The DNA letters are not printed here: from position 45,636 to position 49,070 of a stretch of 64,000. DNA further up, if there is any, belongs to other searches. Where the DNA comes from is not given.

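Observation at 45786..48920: Single 1044-aa ORF joins an aromatic amino-acid hydroxylase-like domain, an internal signal/TM segment and an HExxH metallopeptidase-like domain; coupled to a ferredoxin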

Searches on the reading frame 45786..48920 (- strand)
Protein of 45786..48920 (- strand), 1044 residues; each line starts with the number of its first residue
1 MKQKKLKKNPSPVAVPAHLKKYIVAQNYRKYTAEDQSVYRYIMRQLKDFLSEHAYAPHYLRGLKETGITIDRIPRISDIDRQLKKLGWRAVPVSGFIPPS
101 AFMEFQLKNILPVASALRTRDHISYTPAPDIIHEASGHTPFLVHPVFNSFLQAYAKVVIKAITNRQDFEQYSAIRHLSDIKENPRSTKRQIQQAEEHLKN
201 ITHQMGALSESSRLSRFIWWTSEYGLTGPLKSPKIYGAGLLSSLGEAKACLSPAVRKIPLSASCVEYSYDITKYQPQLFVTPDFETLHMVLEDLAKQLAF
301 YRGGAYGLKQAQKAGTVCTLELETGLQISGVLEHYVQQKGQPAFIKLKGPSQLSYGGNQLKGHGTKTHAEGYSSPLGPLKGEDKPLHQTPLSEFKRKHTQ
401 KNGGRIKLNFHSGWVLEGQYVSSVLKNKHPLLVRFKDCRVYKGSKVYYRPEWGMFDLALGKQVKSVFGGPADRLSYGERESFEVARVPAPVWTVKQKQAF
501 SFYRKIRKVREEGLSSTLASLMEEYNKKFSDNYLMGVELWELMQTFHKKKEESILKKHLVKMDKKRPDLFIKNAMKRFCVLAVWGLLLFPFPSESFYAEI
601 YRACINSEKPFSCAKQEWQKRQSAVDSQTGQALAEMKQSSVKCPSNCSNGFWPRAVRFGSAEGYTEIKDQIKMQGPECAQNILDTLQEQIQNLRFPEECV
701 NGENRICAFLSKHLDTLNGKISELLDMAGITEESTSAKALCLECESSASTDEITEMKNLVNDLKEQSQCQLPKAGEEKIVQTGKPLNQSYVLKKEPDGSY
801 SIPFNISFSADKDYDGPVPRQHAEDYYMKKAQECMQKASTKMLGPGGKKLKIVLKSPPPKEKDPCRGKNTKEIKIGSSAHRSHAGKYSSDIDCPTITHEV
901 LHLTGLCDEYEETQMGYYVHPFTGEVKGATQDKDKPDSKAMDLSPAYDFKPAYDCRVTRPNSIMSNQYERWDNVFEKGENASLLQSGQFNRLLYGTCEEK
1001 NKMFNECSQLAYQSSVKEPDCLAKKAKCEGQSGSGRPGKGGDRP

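Call 3: search_protein_families(library=pfam, proteins=[window:45786-48920:-], max_evalue=0.1)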
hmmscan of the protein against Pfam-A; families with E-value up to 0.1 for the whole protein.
window:45786-48920:- (1044 aa): 1 family
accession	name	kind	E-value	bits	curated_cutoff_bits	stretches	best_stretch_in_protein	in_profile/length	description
PF00351.26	Biopterin_H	-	2.9e-26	92.7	22.7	2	30-154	60-188/331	Biopterin-dependent aromatic amino acid hydroxylase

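Call 4: search_protein_families(library=ncbifam, proteins=[window:45786-48920:-], max_evalue=0.1)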
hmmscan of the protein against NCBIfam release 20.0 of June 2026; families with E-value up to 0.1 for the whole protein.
window:45786-48920:- (1044 aa): 7 families
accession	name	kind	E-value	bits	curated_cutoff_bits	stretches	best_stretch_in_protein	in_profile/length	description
NF010657.0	PRK14056.1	equivalog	2.5e-186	621.1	346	1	14-575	6-571/580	aromatic amino acid hydroxylase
NF008877.0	PRK11913.1-2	equivalog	8.2e-51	172.6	247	1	23-298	16-249/264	phenylalanine 4-monooxygenase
TIGR01267.1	Phe4hydrox_mono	equivalog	3.3e-42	144.4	264.75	2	23-166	3-146/248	phenylalanine 4-monooxygenase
TIGR01268.1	Phe4hydrox_tetr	equivalog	3.2e-24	85.5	704.8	2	212-297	303-389/436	phenylalanine 4-monooxygenase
TIGR01269.1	Tyr_3_monoox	equivalog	1.7e-20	73.5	654.65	2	30-154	183-311/457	tyrosine 3-monooxygenase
TIGR01270.1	Trp_5_monoox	equivalog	4.5e-17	61.8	705.5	2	30-153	189-316/464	tryptophan 5-monooxygenase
NF010656.0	PRK14055.1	equivalog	2.2e-15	56.8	472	1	89-167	156-234/362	aromatic amino acid hydroxylase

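Call 5: search_solved_structures(query=window:45786-48920:-, max_evalue=1, show_alignments=2)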
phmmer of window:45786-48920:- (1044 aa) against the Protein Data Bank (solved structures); distinct sequences matched with E-value up to 1: 45.
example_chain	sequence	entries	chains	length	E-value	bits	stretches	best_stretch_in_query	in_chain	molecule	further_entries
7vgm_A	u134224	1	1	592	2.3e-116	393.1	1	14-558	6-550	Phenylalanine-4-hydroxylase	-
4q3w_A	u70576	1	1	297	3.9e-26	94.4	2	22-161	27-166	Phenylalanine-4-hydroxylase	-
1ltu_A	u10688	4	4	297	1e-25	93.1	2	22-161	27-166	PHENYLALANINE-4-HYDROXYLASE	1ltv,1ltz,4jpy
4etl_A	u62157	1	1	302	1e-25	93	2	22-161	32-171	Phenylalanine-4-hydroxylase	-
3tcy_A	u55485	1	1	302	1.1e-25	93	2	22-161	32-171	Phenylalanine-4-hydroxylase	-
4q3z_A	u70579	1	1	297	1.4e-25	92.6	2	22-161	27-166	Phenylalanine-4-hydroxylase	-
3tk2_A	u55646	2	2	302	1.6e-25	92.4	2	22-161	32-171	Phenylalanine-4-hydroxylase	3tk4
4q3x_A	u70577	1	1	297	1.9e-25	92.1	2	22-161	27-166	Phenylalanine-4-hydroxylase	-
4q3y_A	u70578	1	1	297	2.6e-25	91.7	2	22-161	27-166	Phenylalanine-4-hydroxylase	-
4esm_A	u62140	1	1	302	5.4e-25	90.7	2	22-161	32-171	Phenylalanine-4-hydroxylase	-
4jpx_A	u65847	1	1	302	5.4e-25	90.7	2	22-161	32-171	Phenylalanine-4-hydroxylase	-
4bpt_A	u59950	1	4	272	2.6e-24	88.4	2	25-159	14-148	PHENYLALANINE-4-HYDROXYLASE (PAH) (PHE-4-MONOOXYGENASE)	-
2v27_A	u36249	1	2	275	2.3e-20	75.3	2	30-165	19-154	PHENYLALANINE HYDROXYLASE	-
2v28_A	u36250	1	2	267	2.4e-20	75.3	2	30-165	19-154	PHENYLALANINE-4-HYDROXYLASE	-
1phz_A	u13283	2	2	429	4.4e-20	74.4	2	212-286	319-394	PROTEIN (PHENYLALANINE HYDROXYLASE) | PROTEIN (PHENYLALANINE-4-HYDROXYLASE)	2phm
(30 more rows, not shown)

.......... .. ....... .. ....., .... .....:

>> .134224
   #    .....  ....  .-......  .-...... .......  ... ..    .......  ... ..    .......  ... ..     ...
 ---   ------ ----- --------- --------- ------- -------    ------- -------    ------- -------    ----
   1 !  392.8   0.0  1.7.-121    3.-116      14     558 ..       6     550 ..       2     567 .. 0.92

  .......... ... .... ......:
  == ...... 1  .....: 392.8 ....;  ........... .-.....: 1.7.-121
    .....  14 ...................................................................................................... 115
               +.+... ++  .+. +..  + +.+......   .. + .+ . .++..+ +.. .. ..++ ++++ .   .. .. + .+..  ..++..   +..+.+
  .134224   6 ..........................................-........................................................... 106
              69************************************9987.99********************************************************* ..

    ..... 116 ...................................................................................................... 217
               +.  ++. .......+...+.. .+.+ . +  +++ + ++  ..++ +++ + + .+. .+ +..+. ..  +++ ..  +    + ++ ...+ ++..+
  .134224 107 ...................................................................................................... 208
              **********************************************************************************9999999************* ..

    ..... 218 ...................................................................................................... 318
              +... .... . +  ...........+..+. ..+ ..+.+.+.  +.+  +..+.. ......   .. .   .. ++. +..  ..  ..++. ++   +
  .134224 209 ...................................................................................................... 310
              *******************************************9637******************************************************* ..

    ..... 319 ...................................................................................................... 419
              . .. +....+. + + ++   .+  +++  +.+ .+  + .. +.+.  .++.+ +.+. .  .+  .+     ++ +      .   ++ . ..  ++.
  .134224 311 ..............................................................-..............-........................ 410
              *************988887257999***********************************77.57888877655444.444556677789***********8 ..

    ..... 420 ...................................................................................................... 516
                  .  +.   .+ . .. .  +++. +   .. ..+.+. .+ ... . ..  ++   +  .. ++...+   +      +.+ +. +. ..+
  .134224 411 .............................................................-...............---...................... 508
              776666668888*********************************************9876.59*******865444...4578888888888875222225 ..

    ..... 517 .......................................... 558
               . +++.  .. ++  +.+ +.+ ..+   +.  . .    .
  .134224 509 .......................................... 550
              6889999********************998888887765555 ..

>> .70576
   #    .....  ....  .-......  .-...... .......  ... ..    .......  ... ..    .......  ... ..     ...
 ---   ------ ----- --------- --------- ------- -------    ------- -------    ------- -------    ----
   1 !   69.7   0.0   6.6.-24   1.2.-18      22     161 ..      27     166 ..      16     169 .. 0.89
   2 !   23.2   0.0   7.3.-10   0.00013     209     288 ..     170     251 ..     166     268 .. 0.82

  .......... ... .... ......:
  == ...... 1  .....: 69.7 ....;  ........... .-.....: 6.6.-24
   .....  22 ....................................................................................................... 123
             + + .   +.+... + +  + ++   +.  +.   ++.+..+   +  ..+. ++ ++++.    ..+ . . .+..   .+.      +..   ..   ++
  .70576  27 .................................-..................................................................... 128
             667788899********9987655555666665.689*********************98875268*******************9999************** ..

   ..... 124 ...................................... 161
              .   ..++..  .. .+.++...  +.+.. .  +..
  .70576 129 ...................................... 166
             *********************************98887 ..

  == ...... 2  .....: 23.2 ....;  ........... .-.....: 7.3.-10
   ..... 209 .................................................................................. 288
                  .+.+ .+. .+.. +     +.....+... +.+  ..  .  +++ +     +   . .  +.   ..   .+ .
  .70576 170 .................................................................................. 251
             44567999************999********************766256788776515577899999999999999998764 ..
